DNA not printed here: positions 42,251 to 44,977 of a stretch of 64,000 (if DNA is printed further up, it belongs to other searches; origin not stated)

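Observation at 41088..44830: GT4 glycosyltransferase translationally coupled to a phosphodiesterase-like/EEP two-domain enzyme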

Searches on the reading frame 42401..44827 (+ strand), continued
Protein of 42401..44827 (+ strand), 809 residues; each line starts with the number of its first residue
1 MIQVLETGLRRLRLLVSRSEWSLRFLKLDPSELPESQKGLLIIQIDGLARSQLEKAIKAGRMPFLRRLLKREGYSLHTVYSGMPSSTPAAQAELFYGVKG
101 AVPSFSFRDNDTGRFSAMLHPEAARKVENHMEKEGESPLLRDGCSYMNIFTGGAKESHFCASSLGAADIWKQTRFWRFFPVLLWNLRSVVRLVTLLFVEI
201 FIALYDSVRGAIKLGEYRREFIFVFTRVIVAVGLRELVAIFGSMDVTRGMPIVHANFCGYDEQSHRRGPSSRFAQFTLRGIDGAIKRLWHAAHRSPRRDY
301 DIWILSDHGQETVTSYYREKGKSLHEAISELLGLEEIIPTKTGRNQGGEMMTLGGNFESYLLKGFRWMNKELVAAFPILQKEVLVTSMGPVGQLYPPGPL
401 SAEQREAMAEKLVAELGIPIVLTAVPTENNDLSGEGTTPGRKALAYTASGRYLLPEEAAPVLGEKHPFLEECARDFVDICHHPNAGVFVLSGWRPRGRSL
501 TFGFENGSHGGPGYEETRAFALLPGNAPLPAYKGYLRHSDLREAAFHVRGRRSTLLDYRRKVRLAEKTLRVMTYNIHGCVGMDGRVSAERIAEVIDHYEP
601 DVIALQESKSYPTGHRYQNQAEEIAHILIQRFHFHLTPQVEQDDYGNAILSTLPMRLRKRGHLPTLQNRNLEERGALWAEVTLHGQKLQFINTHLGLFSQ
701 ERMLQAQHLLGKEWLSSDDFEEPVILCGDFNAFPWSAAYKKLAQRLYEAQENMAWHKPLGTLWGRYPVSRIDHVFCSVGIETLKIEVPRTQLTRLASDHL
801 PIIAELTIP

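Call 42: predict_structure(alignment_id=A1)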
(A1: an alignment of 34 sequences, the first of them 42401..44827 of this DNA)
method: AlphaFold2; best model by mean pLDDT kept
length: 809 residues; sequences in the alignment: 34
mean_pLDDT: 83.3   pTM: 0.86
mean pLDDT of the five models: 83.3, 82.1, 79.6, 79.1, 78.4
residues with pLDDT >= 90: 405; 70-90: 276; 50-70: 73; < 50: 55
segments of 3 or more residues with pLDDT < 50: 337-375, 432-435, 758-768
pLDDT, mean of each block of 10 residues (from residue 1): 68 77 82 79 96 96 96 94 94 94 90 86 90 89 94 91 64 68 77 80 75 72 75 88 92 93 81 88 95 88 96 91 89 61 28 33 35 50 83 91 94 97 83 53 96 97 95 96 95 92 78 93 90 87 90 67 67 82 76 91 92 82 91 77 94 94 92 94 93 94 96 93 94 90 92 56 46 91 88 85 90
secondary structure, 60 per line:
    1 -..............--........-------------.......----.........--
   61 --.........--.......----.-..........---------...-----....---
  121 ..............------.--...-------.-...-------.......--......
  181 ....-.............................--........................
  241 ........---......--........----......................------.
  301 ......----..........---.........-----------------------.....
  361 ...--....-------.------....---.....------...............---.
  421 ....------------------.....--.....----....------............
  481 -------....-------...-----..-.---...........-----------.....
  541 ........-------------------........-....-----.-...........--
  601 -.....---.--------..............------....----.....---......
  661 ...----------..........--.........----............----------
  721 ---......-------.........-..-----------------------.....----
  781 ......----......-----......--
elements in order (helices of 4 or more, strands of 3 or more residues): H2-15 H18-25 E39-45 H50-58 H63-71 E74-80 H87-96 E106-108 E114-117 H121-134 E144-146 E156-158 H166-172 H175-184 H186-214 H217-248 E252-257 H260-267 H272-293 E300-306 E311-315 H316-320 H324-332 H356-363 H366-369 E384-387 E391-395 H402-416 E420-424 E443-447 E450-454 H459-462 H469-480 E488-491 E499-501 H514-517 E518-524 H538-548 E568-575 H588-598 E602-606 H620-632 E639-642 E647-651 E655-663 E674-683 E686-694 H699-710 E724-729 H737-745 E772-776 E781-786 H791-796 E802-807

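Call 44: fold_search(model_id=the predicted structure, library=pdb)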
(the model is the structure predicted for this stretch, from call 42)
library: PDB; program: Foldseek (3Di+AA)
matches with E <= 10: 869; with E <= 0.001: 326
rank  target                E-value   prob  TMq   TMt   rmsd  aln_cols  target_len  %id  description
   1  4ruw                  1.4e-14  1.00  0.26  0.51   4.4       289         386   23  The crystal structure of endonuclease/exonuclease/phosphatase from Beutenbergia cavernae DSM 12333 (released 2014-12-24)
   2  5inn_C                5.8e-14  1.00  0.23  0.74   4.4       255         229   22  Mouse Tdp2 D358N protein, apo state with increased disorder amongst variable DNA-binding grasp conformations (released 2016-04-27)
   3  5j3z_A                9.5e-14  1.00  0.23  0.67   4.8       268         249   22  Crystal structure of m2hTDP2-CAT in complex with a small molecule inhibitor (released 2016-05-04)
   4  5inn_A                1.1e-13  1.00  0.23  0.69   4.9       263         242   20  Mouse Tdp2 D358N protein, apo state with increased disorder amongst variable DNA-binding grasp conformations (released 2016-04-27)
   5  4gz2_B                1.4e-13  1.00  0.24  0.69   4.7       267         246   21  Mus Musculus Tdp2 excluded ssDNA complex (released 2012-10-31)
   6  5inm_A                1.6e-13  1.00  0.24  0.69   4.8       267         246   21  Mouse Tdp2 protein, apo state with variable DNA-binding grasp conformations (released 2016-04-27)
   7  5inp_A                1.6e-13  1.00  0.23  0.66   4.8       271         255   21  Mouse Tdp2 reaction product (5'-phosphorylated DNA)-Mn2+ complex (released 2016-04-27)
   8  4gz1_A                2.1e-13  1.00  0.23  0.65   4.9       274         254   20  Mus Musculus Tdp2 reaction product (5'-phosphorylated DNA)-Mg2+ complex at 1.5 Angstroms resolution (released 2012-10-31)
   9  4puq_A                2.4e-13  1.00  0.23  0.65   4.9       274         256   20  Mus Musculus Tdp2 reaction product complex with 5'-phosphorylated RNA/DNA, glycerol, and Mg2+ (released 2014-05-14)
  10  5inm_C                2.7e-13  1.00  0.23  0.72   4.6       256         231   21  Mouse Tdp2 protein, apo state with variable DNA-binding grasp conformations (released 2016-04-27)
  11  5ink_A                3.2e-13  1.00  0.23  0.65   4.9       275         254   20  Mouse Tdp2 reaction product (5'-phosphorylated DNA)-abasic/THF-Mg2+ complex (released 2016-04-27)
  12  5inn_D                3.4e-13  1.00  0.24  0.72   4.7       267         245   21  Mouse Tdp2 D358N protein, apo state with increased disorder amongst variable DNA-binding grasp conformations (released 2016-04-27)
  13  4gyz_D                3.4e-13  1.00  0.23  0.69   4.8       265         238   20  Mus Musculus Tdp2 Bound to dAMP and Mg2+ (released 2012-10-31)
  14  4gyz_F                3.4e-13  1.00  0.23  0.68   4.8       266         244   22  Mus Musculus Tdp2 Bound to dAMP and Mg2+ (released 2012-10-31)
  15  5inn_B                3.6e-13  1.00  0.23  0.71   4.7       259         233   21  Mouse Tdp2 D358N protein, apo state with increased disorder amongst variable DNA-binding grasp conformations (released 2016-04-27)
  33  3g6s                  4.0e-12  1.00  0.24  0.70   4.6       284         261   17  Crystal structure of the endonuclease/exonuclease/phosphatase (BVU_0621) from Bacteroides vulgatus. Northeast Structural (released 2009-02-17)
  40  1ei6_A                7.7e-12  1.00  0.33  0.61   7.1       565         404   14  CRYSTAL STRUCTURE OF PHOSPHONOACETATE HYDROLASE COMPLEXED WITH PHOSPHONOFORMATE (released 2003-11-25)
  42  5egh_B                8.1e-12  1.00  0.33  0.62   9.3       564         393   12  Structure of ENPP6, a choline-specific glycerophosphodiester-phosphodiesterase in complex with phosphocholine (released 2016-03-09)
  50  1ei6_C                3.4e-11  1.00  0.33  0.62   8.4       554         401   15  CRYSTAL STRUCTURE OF PHOSPHONOACETATE HYDROLASE COMPLEXED WITH PHOSPHONOFORMATE (released 2003-11-25)
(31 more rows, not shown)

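Call 47: search_solved_structures(query=L007:4412-6697:+, max_evalue=10)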
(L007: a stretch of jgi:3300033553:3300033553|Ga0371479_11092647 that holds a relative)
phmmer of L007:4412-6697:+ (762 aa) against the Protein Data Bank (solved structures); distinct sequences matched with E-value up to 10: 3.
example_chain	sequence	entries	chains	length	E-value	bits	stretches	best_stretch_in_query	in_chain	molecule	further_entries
6whg_A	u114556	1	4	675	2.5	9.1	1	31-89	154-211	Calcium channel YVC1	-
7zhj_f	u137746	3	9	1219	2.8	8.9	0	142-221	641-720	Pore-forming tail tip protein pb2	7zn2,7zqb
7zqp_j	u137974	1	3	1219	2.8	8.9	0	142-221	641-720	Probable tape measure protein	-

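Call 50: find_homologous_proteins(query=L007:4412-6697:+, max_evalue=0.00001)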
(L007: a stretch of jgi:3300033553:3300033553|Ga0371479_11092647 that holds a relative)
Query L007:4412-6697:+ (762 aa): 4794 proteins with E <= 0.00001 among 8000 candidates; the best 120 are listed.
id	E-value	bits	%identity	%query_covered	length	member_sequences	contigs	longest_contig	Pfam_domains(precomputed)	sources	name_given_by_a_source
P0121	0.0e+0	1570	87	100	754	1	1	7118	-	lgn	-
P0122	0.0e+0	1535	85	100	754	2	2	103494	-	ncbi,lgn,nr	ncbi:MAG: hypothetical protein KJ990_04075 [Proteobacteria bacterium]|nr:hypothetical protein [Pseud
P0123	0.0e+0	1533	85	100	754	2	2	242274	-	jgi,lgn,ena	jgi:hypothetical protein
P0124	0.0e+0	1524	85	100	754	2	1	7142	-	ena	-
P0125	0.0e+0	1521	84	100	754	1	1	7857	-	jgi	jgi:hypothetical protein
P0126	0.0e+0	1515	83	99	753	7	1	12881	-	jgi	-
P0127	0.0e+0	1514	84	100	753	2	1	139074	-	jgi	-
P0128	0.0e+0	1511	84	100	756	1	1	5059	-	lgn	-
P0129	0.0e+0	1504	83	100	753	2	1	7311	-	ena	-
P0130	0.0e+0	1499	83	100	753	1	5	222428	-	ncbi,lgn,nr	ncbi:MAG: hypothetical protein NTY00_12250 [Deltaproteobacteria bacterium]|nr:hypothetical protein [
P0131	0.0e+0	1494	83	99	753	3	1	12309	-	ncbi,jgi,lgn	-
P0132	0.0e+0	1493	83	100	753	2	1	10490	-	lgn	-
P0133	0.0e+0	1493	83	100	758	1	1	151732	-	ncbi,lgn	ncbi:MAG: hypothetical protein ABIJ50_12655 [Pseudomonadota bacterium]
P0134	0.0e+0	1421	79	99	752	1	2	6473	-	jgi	jgi:hypothetical protein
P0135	0.0e+0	1401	77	100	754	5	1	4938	-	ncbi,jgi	-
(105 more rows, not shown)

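Call 68: predict_structure(alignment_id=A2)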
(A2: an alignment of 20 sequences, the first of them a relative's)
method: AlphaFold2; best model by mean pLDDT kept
length: 754 residues; sequences in the alignment: 20
mean_pLDDT: 73.1   pTM: 0.80
mean pLDDT of the five models: 73.1, 73.1, 71.6, 71.4, 58.3
residues with pLDDT >= 90: 230; 70-90: 259; 50-70: 100; < 50: 165
segments of 3 or more residues with pLDDT < 50: 1-7, 19-23, 25-102, 305-310, 351-363, 404-407, 457-477, 533-551, 553-556
pLDDT, mean of each block of 10 residues (from residue 1): 45 51 45 35 43 42 39 33 40 33 67 79 81 89 80 79 83 92 85 95 93 61 91 90 96 74 78 75 93 94 57 76 93 93 76 41 63 90 84 77 54 87 94 91 71 49 30 43 84 95 92 76 66 44 39 52 75 79 64 83 88 91 80 65 68 93 89 90 90 96 72 94 93 90 89 62
secondary structure, 60 per line:
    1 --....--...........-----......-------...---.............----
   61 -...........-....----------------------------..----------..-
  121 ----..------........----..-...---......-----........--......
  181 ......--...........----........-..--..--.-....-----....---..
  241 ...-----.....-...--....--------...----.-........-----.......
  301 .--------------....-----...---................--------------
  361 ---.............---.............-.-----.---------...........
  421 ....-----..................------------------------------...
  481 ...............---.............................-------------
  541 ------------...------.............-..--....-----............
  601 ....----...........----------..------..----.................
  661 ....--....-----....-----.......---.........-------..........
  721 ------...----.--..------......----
elements in order (helices of 4 or more, strands of 3 or more residues): H3-6 H9-19 H25-30 H44-56 H62-72 H74-77 E133-140 E154-159 E165-172 E175-186 E189-199 E204-211 E223-226 E232-235 E239-243 E249-253 H260-263 E272-274 E281-288 E294-301 H316-319 E325-327 H331-346 H364-376 H380-392 H410-424 H430-447 H478-495 H499-527 H562-574 E580-583 E589-591 H592-604 H609-619 H644-660 E661-664 E667-670 H676-679 E685-691 E695-703 E711-720 E727-729 E745-750

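Call 70: fold_search(model_id=the predicted structure, library=pdb)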
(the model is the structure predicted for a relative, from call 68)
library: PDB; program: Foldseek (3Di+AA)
matches with E <= 10: 839; with E <= 0.001: 118
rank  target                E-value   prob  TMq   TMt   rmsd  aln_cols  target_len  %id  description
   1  1ug9                  1.5e-15  1.00  0.54  0.41  16.4       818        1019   13  Crystal Structure of Glucodextranase from Arthrobacter globiformis I42 (released 2003-12-09)
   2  8hob_A                3.3e-14  1.00  0.50  0.47   8.8       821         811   10  The cryo-EM structure of cellobiose phosphorylase from Clostridium thermocellum ( variant) (released 2024-03-20)
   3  8ho9_A                5.3e-14  1.00  0.50  0.47   9.0       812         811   10  The cryo-EM structure of cellobiose phosphorylase from Clostridium thermocellum (cysteine-to-serine varient) (released 2023-12-13)
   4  8ho8_A                9.8e-14  1.00  0.50  0.47   9.0       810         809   10  The cryo-EM structure of cellobiose phosphorylase from Clostridium thermocellum in complex with cellobiose (released 2023-12-13)
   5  8ho7_A                2.0e-13  1.00  0.52  0.49   8.8       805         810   10  The cryo-EM structure of cellobiose phosphorylase from Clostridium thermocellum (released 2023-12-13)
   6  1lf6_A                2.5e-13  1.00  0.52  0.57   7.0       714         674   12  CRYSTAL STRUCTURE OF BACTERIAL GLUCOAMYLASE (released 2003-02-25)
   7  3qde_A                3.5e-13  1.00  0.50  0.47   8.4       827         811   10  The structure of Cellobiose phosphorylase from Clostridium thermocellum in complex with phosphate (released 2011-11-09)
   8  3s4c                  6.0e-13  1.00  0.49  0.46   9.4       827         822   11  Lactose phosphorylase in complex with sulfate (released 2012-06-27)
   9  4zlf                  2.1e-12  1.00  0.50  0.49   7.9       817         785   10  Cellobionic acid phosphorylase - cellobionic acid complex (released 2015-06-10)
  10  3afj_A                2.1e-12  1.00  0.51  0.47   9.3       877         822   10  Crystal Structure of Cellvibrio gilvus Cellobiose Phosphorylase triple mutant (released 2011-03-23)
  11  3rrs_A                2.4e-12  1.00  0.47  0.44   9.9       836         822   12  Crystal structure analysis of cellobiose phosphorylase from Cellulomonas uda (released 2012-05-09)
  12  2cqs_A                2.5e-12  1.00  0.47  0.44   9.6       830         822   10  Crystal Structure of Cellvibrio gilvus Cellobiose Phosphorylase Crystallized from Ammonium Sulfate (released 2006-05-16)
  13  3acs_A                3.8e-12  1.00  0.49  0.46   9.3       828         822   11  Crystal Structure of Cellvibrio gilvus Cellobiose Phosphorylase W488F mutant (released 2010-12-22)
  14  4zle                  4.6e-12  1.00  0.50  0.48   8.6       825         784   10  Cellobionic acid phosphorylase - ligand free structure (released 2015-06-10)
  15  4ktr_A                7.1e-12  1.00  0.48  0.47   9.8       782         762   13  Crystal structure of 2-O-alpha-glucosylglycerol phosphorylase in complex with isofagomine and glycerol (released 2014-05-21)
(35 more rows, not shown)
